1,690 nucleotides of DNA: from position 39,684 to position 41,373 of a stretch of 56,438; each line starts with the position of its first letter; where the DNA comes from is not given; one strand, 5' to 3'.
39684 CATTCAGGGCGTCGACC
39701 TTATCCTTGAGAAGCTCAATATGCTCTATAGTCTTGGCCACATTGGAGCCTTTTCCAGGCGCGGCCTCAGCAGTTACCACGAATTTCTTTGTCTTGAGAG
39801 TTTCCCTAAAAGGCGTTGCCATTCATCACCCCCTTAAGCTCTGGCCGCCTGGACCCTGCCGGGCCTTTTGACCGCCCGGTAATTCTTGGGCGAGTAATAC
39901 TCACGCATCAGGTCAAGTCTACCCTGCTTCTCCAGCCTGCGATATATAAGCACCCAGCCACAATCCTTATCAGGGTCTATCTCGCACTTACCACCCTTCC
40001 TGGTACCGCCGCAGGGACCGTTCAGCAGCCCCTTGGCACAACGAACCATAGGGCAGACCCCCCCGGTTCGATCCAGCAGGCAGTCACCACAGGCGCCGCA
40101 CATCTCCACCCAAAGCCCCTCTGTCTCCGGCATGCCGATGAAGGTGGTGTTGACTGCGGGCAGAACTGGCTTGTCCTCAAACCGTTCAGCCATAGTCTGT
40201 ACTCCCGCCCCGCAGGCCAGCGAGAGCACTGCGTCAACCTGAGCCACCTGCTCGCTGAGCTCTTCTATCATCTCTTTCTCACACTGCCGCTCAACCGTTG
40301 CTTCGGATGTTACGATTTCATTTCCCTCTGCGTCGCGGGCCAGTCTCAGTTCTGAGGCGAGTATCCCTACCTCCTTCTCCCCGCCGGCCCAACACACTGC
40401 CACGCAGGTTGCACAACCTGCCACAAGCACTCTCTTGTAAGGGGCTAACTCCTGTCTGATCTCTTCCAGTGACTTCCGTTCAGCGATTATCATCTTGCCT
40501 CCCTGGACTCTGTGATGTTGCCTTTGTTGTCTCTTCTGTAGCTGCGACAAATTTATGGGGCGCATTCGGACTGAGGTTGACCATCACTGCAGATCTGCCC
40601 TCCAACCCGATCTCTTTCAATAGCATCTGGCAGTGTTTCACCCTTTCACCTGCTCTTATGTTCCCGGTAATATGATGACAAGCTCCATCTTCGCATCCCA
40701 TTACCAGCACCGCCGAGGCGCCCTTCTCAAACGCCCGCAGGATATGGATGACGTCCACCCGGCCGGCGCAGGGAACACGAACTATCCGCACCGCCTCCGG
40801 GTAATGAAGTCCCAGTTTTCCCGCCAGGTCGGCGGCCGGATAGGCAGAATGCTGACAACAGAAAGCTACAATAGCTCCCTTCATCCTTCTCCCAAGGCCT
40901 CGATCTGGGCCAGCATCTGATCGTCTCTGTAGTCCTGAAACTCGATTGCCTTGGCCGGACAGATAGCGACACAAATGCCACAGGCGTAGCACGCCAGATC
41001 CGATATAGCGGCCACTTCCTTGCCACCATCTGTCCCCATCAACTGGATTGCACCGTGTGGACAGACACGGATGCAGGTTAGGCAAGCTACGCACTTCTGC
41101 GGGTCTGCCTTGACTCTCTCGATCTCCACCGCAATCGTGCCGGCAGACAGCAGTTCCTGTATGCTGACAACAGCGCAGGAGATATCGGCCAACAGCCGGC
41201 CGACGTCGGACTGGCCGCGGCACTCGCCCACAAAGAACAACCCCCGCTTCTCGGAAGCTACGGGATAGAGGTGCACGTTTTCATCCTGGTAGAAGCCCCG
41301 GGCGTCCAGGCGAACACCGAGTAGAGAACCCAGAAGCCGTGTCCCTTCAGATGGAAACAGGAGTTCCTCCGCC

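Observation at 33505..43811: HdrB-less HdrA/MvhD/MetFV/HdrC gene train: candidate unconventional electron-bifurcating methylene-THF reductase complex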

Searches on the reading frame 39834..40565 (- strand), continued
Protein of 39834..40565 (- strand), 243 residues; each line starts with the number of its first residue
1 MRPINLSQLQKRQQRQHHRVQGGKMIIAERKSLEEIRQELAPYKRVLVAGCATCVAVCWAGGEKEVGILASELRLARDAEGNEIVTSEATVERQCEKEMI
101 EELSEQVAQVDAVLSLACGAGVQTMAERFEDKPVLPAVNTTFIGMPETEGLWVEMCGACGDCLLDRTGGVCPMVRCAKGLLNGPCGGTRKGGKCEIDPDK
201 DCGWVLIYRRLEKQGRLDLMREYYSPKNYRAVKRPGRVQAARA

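Call 59: find_homologous_proteins(query=A1, max_evalue=1e-10)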
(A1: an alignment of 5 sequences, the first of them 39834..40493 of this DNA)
Query A1 (5 sequences) (219 aa, profile of the alignment): 7983 proteins with E <= 1e-10 among 8000 candidates; the best 120 are listed.
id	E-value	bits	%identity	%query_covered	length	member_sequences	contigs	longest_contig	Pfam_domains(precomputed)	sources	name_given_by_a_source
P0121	9.2e-110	383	79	100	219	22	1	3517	PF12225.14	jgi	-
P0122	1.3e-108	380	85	100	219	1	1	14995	PF12225.14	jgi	-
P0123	1.4e-108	380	97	100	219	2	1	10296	PF12225.14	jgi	-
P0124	2.4e-108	379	95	100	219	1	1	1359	PF12225.14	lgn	-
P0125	9.8e-108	377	84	100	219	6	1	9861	PF12225.14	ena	-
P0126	2.8e-107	375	84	100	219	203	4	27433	PF12225.14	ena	-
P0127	3.1e-107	375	84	100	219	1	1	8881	PF12225.14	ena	-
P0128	4.9e-107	374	84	100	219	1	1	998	PF12225.14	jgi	-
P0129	7.6e-107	374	82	100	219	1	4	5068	PF12225.14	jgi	jgi:ferredoxin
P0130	7.7e-107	374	78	100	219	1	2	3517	PF12225.14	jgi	-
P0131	8.7e-107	374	76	100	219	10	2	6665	PF12225.14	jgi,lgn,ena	-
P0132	1.1e-106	373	84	100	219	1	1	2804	PF12225.14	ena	-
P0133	1.5e-106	373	83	100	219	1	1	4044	PF12225.14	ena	-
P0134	1.7e-106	373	82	100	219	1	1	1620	PF12225.14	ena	-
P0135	1.7e-106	373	83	100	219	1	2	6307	PF12225.14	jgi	jgi:ferredoxin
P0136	1.8e-106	373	82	100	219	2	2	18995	PF12225.14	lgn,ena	-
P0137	2.6e-106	372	81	100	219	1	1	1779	PF12225.14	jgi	-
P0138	2.8e-106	372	83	100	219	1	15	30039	PF12225.14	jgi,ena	jgi:ferredoxin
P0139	2.8e-106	372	81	100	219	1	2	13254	PF12225.14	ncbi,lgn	-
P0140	2.9e-106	372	84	100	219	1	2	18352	PF12225.14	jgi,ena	-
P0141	2.9e-106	372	78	100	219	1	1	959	PF12225.14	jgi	-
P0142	2.9e-106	372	83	100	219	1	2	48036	PF12225.14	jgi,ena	-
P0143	3.1e-106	372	82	100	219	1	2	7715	PF12225.14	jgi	jgi:ferredoxin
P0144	3.9e-106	372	81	100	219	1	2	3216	PF12225.14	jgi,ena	-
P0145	4.1e-106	371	81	100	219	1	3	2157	PF12225.14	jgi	jgi:ferredoxin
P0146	4.3e-106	371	84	100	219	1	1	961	PF12225.14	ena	-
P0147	5.6e-106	371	82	100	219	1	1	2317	PF12225.14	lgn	-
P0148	5.7e-106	371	83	100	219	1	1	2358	PF12225.14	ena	-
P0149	6.4e-106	371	79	100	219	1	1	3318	PF12225.14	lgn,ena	-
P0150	6.4e-106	371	84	100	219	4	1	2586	PF12225.14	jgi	jgi:ferredoxin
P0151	6.7e-106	371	81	100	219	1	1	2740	PF12225.14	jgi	-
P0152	6.8e-106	371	81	100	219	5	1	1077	PF12225.14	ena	-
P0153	7.5e-106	371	83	100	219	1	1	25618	PF12225.14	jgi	jgi:hypothetical protein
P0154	7.6e-106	371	80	100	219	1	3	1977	PF12225.14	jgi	jgi:ferredoxin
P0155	8.0e-106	371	81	100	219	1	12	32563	PF12225.14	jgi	jgi:ferredoxin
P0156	8.6e-106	370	84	100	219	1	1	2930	PF12225.14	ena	-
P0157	8.9e-106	370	82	100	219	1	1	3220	PF12225.14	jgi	jgi:ferredoxin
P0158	9.2e-106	370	82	100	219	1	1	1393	PF12225.14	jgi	jgi:ferredoxin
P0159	9.2e-106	370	82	100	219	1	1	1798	PF12225.14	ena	-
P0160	9.3e-106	370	82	100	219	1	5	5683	PF12225.14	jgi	jgi:ferredoxin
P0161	9.6e-106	370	83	100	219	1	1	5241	PF12225.14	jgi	jgi:ferredoxin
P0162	1.1e-105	370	83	100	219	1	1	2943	PF12225.14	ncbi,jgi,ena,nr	ncbi:MAG TPA: hypothetical protein ENN57_04860 [Chloroflexi bacterium]|nr:hypothetical protein [Chlo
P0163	1.2e-105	370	83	100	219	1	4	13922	PF12225.14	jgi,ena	jgi:hypothetical protein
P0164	1.2e-105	370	83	100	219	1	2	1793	PF12225.14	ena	-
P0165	1.3e-105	370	84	100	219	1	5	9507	PF12225.14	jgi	jgi:ferredoxin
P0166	1.4e-105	370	81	100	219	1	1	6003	PF12225.14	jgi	-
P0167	1.4e-105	370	81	100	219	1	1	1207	PF12225.14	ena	-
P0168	1.6e-105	370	84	100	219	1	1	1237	PF12225.14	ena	-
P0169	1.6e-105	370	75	100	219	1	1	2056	PF12225.14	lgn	-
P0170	1.7e-105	369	84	100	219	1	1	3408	PF12225.14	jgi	jgi:ferredoxin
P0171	1.9e-105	369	84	100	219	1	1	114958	PF12225.14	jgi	jgi:hypothetical protein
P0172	2.0e-105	369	81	100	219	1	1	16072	PF12225.14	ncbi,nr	ncbi:MAG TPA: methylenetetrahydrofolate reductase C-terminal domain-containing protein [Dehalococcoi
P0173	2.2e-105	369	82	100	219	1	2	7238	PF12225.14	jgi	jgi:ferredoxin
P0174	2.5e-105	369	82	100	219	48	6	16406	PF12225.14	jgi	jgi:ferredoxin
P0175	2.5e-105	369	81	100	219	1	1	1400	PF12225.14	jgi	jgi:hypothetical protein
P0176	2.6e-105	369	84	100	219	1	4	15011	PF12225.14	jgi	jgi:hypothetical protein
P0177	2.6e-105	369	81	100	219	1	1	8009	PF12225.14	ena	-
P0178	2.7e-105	369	82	100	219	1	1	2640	PF12225.14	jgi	jgi:ferredoxin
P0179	2.7e-105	369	74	100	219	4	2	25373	PF12225.14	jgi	-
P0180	2.9e-105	369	83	100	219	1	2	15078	PF12225.14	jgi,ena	-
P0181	3.0e-105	369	81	100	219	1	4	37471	PF12225.14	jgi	jgi:ferredoxin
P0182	3.0e-105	369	81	100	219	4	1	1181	PF12225.14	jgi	jgi:ferredoxin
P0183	3.1e-105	369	81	100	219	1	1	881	PF12225.14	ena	-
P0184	3.1e-105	369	81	100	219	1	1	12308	PF12225.14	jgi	-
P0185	3.2e-105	369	74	100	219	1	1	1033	PF12225.14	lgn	-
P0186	3.4e-105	368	81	100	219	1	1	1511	PF12225.14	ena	-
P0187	3.6e-105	368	80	100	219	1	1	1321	PF12225.14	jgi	-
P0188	3.7e-105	368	81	100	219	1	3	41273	PF12225.14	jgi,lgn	-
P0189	3.8e-105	368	81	100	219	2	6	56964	PF12225.14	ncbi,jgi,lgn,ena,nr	ncbi:MAG: methylenetetrahydrofolate reductase C-terminal domain-containing protein [Dehalococcoidia 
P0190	3.8e-105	368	82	100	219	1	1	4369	PF12225.14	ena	-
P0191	3.9e-105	368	81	100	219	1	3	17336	PF12225.14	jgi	jgi:ferredoxin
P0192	4.4e-105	368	83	100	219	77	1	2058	PF12225.14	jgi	-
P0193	4.6e-105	368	79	100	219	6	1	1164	PF12225.14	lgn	-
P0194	4.7e-105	368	78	100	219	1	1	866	PF12225.14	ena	-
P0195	4.7e-105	368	77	100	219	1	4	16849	PF12225.14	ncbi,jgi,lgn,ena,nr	ncbi:MAG: methylenetetrahydrofolate reductase C-terminal domain-containing protein [Dehalococcoidia 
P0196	4.9e-105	368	81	100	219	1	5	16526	PF12225.14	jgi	jgi:ferredoxin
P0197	5.1e-105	368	80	100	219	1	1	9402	PF12225.14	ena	-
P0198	5.5e-105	368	77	100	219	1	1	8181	PF12225.14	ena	-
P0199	5.5e-105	368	81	100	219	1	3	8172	PF12225.14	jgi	jgi:ferredoxin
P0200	5.6e-105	368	83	100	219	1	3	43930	PF12225.14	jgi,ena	-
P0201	5.8e-105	368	78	100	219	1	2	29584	PF12225.14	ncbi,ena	-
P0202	5.8e-105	368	80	100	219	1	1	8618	PF12225.14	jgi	-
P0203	6.0e-105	368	83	100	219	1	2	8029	PF12225.14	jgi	jgi:ferredoxin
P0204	6.3e-105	368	81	100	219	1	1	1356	PF12225.14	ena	-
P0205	7.0e-105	367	82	100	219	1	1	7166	PF12225.14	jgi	jgi:hypothetical protein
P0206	7.3e-105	367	80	100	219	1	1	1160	PF12225.14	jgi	jgi:ferredoxin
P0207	7.4e-105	367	81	100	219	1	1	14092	PF12225.14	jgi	jgi:ferredoxin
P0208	7.4e-105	367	80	100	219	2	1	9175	PF12225.14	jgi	jgi:ferredoxin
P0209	7.5e-105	367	83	100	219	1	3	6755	PF12225.14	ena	-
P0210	7.7e-105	367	80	100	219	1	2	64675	PF12225.14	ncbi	-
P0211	7.7e-105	367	83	100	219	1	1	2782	PF12225.14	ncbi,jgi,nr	ncbi:MAG: methylenetetrahydrofolate reductase C-terminal domain-containing protein [Dehalococcoidia 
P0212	7.7e-105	367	80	100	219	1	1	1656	PF12225.14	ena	-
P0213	7.8e-105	367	76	100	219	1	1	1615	PF12225.14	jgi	-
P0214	8.5e-105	367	82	100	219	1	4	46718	PF12225.14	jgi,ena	-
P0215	9.0e-105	367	81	100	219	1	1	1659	PF12225.14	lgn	-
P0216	9.0e-105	367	81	100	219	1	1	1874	PF12225.14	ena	-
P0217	9.1e-105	367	82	100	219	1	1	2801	PF12225.14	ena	-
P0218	9.2e-105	367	81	100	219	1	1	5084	PF12225.14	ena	-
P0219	1.0e-104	367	81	100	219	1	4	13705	PF12225.14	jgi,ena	-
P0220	1.0e-104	367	82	100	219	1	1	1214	PF12225.14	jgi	jgi:ferredoxin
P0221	1.0e-104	367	79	100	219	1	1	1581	PF12225.14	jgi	jgi:ferredoxin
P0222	1.0e-104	367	81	100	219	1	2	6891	PF12225.14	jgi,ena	-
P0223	1.1e-104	367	83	100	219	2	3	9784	PF12225.14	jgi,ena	-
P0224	1.1e-104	367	81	100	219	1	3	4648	PF12225.14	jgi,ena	jgi:ferredoxin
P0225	1.1e-104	367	81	100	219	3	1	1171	PF12225.14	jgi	jgi:ferredoxin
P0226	1.1e-104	367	82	100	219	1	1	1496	PF12225.14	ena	-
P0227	1.2e-104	367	80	100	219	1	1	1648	PF12225.14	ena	-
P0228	1.2e-104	367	83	100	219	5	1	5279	PF12225.14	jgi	jgi:hypothetical protein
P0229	1.2e-104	367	79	100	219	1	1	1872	PF12225.14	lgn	-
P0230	1.2e-104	367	78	100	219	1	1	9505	PF12225.14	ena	-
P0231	1.4e-104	366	83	100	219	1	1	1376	PF12225.14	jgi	-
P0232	1.4e-104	366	82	100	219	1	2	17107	PF12225.14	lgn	-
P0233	1.4e-104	366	81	100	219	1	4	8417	PF12225.14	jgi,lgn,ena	jgi:ferredoxin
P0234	1.5e-104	366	80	100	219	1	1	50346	PF12225.14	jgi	-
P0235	1.5e-104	366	82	100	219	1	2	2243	PF12225.14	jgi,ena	-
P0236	1.5e-104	366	82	100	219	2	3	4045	PF12225.14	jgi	jgi:ferredoxin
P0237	1.5e-104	366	81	100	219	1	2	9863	PF12225.14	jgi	jgi:ferredoxin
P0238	1.5e-104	366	81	100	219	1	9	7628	PF12225.14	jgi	jgi:ferredoxin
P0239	1.6e-104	366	83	100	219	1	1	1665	PF12225.14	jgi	-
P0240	1.6e-104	366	75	100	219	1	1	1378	PF12225.14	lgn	-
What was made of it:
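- Tried and rejected: Profile search meant to reach non-Dehalococcoidia MetV relatives: the 120 listed hits were all from the same clade (call 59).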

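Call 67: predict_structure(alignment_id=A2)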
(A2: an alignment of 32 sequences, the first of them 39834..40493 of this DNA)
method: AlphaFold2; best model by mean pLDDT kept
length: 219 residues; sequences in the alignment: 32
mean_pLDDT: 56.2   pTM: 0.58
mean pLDDT of the five models: 56.2, 54.0, 50.6, 35.8, 35.6
residues with pLDDT >= 90: 0; 70-90: 57; 50-70: 82; < 50: 80
segments of 3 or more residues with pLDDT < 50: 1-4, 116-146, 155-162, 165-169, 198-219
pLDDT, mean of each block of 10 residues (from residue 1): 58 82 75 56 79 63 73 66 83 56 64 51 34 38 41 47 46 52 56 53 36 25
secondary structure, 60 per line:
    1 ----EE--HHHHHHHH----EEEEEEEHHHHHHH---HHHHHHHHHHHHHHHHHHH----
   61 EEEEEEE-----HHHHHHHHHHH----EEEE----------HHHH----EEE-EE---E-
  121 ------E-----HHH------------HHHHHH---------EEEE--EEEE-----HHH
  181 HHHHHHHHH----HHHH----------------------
elements in order: H9-16 E21-27 H28-34 H38-56 E61-67 H73-83 E88-91 H102-105 E110-112 H148-153 E163-166 E169-172 H178-189 H194-197
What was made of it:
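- The AlphaFold model of MetV was of low confidence (pLDDT 56, call 67), so there is no structural support for any docking idea.
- Tried and rejected: The AlphaFold2 model had mean pLDDT 56 (call 67).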

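Call 71: fold_search(model_id=the predicted structure, library=pdb)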
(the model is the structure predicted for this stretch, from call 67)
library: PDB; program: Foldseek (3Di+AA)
matches with E <= 10: 1405; with E <= 0.001: 0
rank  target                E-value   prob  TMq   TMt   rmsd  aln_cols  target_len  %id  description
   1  4zpj                  4.4e-03  1.00  0.31  0.20   4.3       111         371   19  ABC transporter substrate-binding protein from Sphaerobacter thermophilus (released 2015-05-20)
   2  3csu_B                8.7e-03  0.93  0.22  0.18   6.1        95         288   15  CATALYTIC TRIMER OF ESCHERICHIA COLI ASPARTATE TRANSCARBAMOYLASE (released 1999-05-11)
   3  2p2c_A                9.3e-03  0.82  0.27  0.34   8.5       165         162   13  Inhibition of caspase-2 by a designed ankyrin repeat protein (DARPin) (released 2007-05-22)
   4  3kip_I                1.1e-02  0.99  0.31  0.43   4.3       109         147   13  Crystal structure of type-II 3-dehydroquinase from C. albicans (released 2010-05-12)
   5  1t13_D                1.1e-02  0.94  0.26  0.36   7.3       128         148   13  Crystal Structure Of Lumazine Synthase From Brucella Abortus Bound To 5-nitro-6-(D-ribitylamino)-2,4(1H,3H) pyrimidine (released 2005-04-19)
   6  1di0_A                1.1e-02  0.91  0.26  0.36   6.7       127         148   12  CRYSTAL STRUCTURE OF LUMAZINE SYNTHASE FROM BRUCELLA ABORTUS (released 2000-04-24)
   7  1xn1_J                1.4e-02  0.96  0.29  0.39   6.6       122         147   12  Crystal Structure Of Lumazine Synthase From Brucella Abortus (Orthorhombic Form At 3.05 Angstroms) (released 2005-09-27)
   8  1xn1_H                1.4e-02  0.93  0.27  0.38   6.7       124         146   14  Crystal Structure Of Lumazine Synthase From Brucella Abortus (Orthorhombic Form At 3.05 Angstroms) (released 2005-09-27)
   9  2obx_B                1.5e-02  0.92  0.27  0.36   7.1       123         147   18  Lumazine synthase RibH2 from Mesorhizobium loti (Gene mll7281, Swiss-Prot entry Q986N2) complexed with inhibitor 5-Nit (released 2007-08-14)
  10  4j07_A                1.5e-02  0.54  0.23  0.30  14.4       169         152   15  Crystal structure of a PROBABLE RIBOFLAVIN SYNTHASE, BETA CHAIN RIBH (6,7-dimethyl-8-ribityllumazine synthase, DMRL sy (released 2013-03-06)
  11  4yle                  1.7e-02  0.99  0.29  0.24   4.1        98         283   10  Crystal structure of an ABC transpoter solute binding protein (IPR025997) from Burkholderia multivorans (Bmul_1631, Targ (released 2015-04-15)
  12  6p6f_B                1.8e-02  0.93  0.28  0.37   7.3       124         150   17  BG505 SOSIP-I53-50NP (released 2019-06-19)
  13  1xn1_C                1.8e-02  0.90  0.26  0.36   6.9       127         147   12  Crystal Structure Of Lumazine Synthase From Brucella Abortus (Orthorhombic Form At 3.05 Angstroms) (released 2005-09-27)
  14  3csu_C                1.8e-02  0.63  0.23  0.18   7.6       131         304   15  CATALYTIC TRIMER OF ESCHERICHIA COLI ASPARTATE TRANSCARBAMOYLASE (released 1999-05-11)
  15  1jpn_A                1.8e-02  0.57  0.24  0.20   8.3       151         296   12  GMPPNP Complex of SRP GTPase NG Domain (released 2002-02-02)
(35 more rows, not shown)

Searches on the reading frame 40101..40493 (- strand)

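Call 57: search_protein_families(library=pfam, proteins=[window:40101-40493:-], max_evalue=10)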
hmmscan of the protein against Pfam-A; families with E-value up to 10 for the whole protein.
seq(131 aa): 2 families
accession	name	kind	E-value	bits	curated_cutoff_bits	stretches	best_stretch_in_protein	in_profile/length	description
PF18178.6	Cap17-like_N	-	0.0072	16.1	26.6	1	27-112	82-165/232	ATP nucleosidase Cap17-like, N-terminal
PF18301.6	preATP-grasp_3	-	0.088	13.4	26.3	1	52-93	6-47/76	pre ATP-grasp 3 domain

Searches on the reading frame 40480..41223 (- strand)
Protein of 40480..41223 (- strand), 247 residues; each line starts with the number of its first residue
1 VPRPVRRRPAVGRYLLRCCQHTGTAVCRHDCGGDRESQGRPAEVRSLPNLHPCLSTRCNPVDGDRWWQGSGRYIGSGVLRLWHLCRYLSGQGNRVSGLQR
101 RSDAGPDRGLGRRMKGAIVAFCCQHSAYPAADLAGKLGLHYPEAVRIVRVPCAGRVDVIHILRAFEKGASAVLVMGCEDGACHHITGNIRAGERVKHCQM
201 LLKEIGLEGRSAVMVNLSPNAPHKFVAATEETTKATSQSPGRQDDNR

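Call 4: search_protein_families(library=pfam, proteins=[window:40480-41223:-], max_evalue=0.01)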
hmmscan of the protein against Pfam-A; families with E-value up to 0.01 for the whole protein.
window:40480-41223:- (247 aa): 1 family
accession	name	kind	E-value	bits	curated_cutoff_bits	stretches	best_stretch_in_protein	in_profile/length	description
PF02662.21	FlpD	-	2e-39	134.8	22.3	1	118-234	1-117/123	Methyl-viologen-reducing hydrogenase, delta subunit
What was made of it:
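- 40480..40884 (-): mvhD1 (134 aa), an MvhD/FlpD [2Fe-2S] adaptor. Its start overlaps the hdrA2 stop (ATGA). It is fused in frame to HdrA2 in many relatives. PF02662 2e-39 (call 4).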
